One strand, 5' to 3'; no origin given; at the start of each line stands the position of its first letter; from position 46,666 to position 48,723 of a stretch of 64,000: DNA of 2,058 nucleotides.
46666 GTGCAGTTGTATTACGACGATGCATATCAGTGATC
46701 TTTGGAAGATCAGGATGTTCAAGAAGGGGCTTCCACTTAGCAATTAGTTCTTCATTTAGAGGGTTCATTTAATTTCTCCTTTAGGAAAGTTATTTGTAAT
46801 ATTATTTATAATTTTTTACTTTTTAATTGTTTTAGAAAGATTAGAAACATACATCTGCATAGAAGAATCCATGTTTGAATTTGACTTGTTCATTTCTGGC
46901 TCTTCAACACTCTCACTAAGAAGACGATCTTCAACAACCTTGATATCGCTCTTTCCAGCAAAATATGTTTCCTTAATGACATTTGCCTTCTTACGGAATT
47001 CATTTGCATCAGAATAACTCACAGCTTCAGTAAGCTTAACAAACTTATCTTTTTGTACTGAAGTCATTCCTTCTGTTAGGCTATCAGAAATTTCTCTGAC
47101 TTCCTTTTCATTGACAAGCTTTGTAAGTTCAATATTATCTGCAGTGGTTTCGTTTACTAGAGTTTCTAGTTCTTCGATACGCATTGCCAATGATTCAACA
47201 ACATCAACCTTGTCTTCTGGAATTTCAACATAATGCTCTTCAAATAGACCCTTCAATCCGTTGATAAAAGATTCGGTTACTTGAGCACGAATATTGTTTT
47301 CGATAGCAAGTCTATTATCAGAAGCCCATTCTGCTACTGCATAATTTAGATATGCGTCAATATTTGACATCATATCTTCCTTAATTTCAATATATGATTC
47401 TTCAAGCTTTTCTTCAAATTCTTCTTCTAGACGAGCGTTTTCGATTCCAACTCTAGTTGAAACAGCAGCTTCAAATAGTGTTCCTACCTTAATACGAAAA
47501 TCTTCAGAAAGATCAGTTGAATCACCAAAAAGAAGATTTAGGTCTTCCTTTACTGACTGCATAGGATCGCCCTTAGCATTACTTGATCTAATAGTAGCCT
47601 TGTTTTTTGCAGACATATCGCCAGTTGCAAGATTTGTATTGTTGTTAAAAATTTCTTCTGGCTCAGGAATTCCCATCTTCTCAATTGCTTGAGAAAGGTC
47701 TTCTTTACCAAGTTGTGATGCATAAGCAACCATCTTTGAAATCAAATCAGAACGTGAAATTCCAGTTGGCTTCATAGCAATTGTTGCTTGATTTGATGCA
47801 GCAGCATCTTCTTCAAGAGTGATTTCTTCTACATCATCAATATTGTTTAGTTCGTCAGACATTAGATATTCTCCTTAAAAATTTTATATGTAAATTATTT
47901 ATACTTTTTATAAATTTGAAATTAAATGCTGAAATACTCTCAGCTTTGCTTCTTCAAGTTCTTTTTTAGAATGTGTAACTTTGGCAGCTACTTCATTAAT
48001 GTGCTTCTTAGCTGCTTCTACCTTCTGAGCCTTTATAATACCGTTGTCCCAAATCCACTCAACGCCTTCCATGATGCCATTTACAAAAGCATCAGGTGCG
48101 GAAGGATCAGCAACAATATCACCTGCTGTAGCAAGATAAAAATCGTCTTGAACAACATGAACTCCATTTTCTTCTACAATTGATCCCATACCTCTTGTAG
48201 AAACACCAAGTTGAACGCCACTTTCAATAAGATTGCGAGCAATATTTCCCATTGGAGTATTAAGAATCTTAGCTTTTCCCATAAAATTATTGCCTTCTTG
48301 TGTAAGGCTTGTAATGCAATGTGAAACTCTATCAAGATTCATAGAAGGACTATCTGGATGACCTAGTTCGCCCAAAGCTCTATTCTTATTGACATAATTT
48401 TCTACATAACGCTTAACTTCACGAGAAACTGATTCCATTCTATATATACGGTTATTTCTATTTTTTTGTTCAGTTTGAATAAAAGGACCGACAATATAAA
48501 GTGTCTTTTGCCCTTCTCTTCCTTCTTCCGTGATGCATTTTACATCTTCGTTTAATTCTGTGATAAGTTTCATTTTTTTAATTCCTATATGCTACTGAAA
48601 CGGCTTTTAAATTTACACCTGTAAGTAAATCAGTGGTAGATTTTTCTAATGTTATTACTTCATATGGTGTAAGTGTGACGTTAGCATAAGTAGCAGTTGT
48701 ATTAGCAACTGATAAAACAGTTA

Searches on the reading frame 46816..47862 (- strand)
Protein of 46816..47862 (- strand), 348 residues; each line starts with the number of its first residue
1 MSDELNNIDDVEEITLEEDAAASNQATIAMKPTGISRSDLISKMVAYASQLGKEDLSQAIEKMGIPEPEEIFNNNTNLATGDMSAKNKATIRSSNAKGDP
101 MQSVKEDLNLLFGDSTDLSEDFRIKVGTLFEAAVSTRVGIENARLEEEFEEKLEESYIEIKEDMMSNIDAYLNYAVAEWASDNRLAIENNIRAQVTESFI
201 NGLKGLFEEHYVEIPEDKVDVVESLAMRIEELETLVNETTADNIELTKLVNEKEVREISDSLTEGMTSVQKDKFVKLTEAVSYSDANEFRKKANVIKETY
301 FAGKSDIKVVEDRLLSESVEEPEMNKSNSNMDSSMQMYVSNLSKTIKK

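Call 59: search_protein_families(library=phrogs, proteins=[window:46816-47862:-], max_evalue=0.00001)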
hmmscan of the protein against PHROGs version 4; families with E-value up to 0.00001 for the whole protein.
window:46816-47862:- (348 aa): 2 families
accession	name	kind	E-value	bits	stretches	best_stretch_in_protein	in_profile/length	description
phrog_237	-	head and packaging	3.9e-68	231.7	1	55-345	57-362/364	head scaffolding protein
phrog_23627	-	head and packaging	1.1e-08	35.7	1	141-322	181-365/397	head scaffolding protein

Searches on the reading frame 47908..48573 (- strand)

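Call 59: search_protein_families(library=phrogs, proteins=[window:47908-48573:-], max_evalue=0.00001)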
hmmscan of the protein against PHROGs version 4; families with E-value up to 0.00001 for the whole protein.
window:47908-48573:- (221 aa): 1 family
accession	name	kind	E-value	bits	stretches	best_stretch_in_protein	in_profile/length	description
phrog_207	-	head and packaging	1.5e-80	272.7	1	1-219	13-218/519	head maturation protease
